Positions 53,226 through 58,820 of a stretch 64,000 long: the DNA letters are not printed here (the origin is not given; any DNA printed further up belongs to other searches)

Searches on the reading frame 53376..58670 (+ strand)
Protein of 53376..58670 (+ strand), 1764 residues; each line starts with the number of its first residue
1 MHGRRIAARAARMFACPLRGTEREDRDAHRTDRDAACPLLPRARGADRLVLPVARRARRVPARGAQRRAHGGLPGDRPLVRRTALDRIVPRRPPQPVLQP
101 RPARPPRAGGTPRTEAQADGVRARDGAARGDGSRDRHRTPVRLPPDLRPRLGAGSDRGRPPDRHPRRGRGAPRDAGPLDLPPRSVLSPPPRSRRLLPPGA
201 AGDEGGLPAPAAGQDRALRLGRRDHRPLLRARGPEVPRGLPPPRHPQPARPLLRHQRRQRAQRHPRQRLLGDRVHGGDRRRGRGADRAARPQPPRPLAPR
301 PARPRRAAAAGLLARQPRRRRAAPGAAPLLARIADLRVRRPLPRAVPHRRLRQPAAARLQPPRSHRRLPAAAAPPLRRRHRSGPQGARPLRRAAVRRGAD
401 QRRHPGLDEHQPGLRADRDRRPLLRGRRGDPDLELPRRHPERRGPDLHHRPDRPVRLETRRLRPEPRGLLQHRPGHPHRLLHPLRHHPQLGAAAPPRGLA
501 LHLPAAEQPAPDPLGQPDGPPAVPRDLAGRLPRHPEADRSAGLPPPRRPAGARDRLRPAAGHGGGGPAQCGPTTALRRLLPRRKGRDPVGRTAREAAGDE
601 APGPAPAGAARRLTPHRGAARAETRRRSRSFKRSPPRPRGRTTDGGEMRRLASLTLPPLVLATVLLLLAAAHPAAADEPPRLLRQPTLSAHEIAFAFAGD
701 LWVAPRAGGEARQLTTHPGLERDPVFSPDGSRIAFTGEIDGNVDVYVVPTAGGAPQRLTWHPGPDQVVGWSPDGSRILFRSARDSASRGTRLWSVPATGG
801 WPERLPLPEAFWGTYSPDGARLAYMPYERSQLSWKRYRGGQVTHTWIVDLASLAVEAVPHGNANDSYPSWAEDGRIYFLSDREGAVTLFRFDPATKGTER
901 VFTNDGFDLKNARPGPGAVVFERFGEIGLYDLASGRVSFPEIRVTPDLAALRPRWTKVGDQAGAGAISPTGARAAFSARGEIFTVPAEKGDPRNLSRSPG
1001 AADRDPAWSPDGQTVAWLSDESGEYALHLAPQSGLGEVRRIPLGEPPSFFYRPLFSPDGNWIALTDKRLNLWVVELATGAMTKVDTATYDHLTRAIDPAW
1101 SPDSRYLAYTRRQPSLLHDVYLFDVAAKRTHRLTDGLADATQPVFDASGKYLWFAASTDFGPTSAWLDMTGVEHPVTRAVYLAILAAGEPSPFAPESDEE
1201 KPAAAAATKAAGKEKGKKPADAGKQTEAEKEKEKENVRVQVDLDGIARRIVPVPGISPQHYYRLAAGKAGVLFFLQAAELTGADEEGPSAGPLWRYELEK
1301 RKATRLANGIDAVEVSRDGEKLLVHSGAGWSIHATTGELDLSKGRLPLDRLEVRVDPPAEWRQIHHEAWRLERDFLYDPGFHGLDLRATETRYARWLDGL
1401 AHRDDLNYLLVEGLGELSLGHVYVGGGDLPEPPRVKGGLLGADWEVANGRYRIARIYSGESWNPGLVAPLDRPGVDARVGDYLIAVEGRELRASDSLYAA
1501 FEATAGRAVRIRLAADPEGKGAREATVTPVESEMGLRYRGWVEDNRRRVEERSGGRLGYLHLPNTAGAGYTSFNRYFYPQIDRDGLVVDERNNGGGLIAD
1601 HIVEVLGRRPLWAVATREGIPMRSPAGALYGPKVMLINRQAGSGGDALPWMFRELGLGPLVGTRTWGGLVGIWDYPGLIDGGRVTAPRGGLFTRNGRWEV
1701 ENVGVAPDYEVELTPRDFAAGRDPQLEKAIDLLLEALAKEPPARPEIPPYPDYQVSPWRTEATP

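Call 81: search_protein_families(library=pfam, proteins=[window:53376-58670:+], max_evalue=0.00001)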
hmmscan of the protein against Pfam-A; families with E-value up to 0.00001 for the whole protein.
window:53376-58670:+ (1764 aa): 6 families
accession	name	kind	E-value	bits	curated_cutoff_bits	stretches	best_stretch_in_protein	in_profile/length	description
PF07676.18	PD40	-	3.5e-37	126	20.9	1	712-747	2-38/38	WD40-like Beta Propeller Repeat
PF14685.13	PDZ_Tricorn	-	4.1e-22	78.4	25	1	1438-1526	1-87/88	Tricorn protease PDZ domain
PF03572.23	Peptidase_S41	-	3.7e-18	66.1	24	1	1557-1711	2-165/165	Peptidase family S41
PF14684.11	Tricorn_C1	-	1.3e-15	57.5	24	1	1357-1414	1-58/59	Tricorn protease C1 domain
PF00930.27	DPPIV_N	-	2.9e-10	39.8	22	0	1071-1136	25-82/354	Dipeptidyl peptidase IV (DPP IV) N-terminal region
PF25174.1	Beta-prop_THOC3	-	1.9e-06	27.5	305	0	1055-1152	96-186/272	THOC3 beta-propeller domain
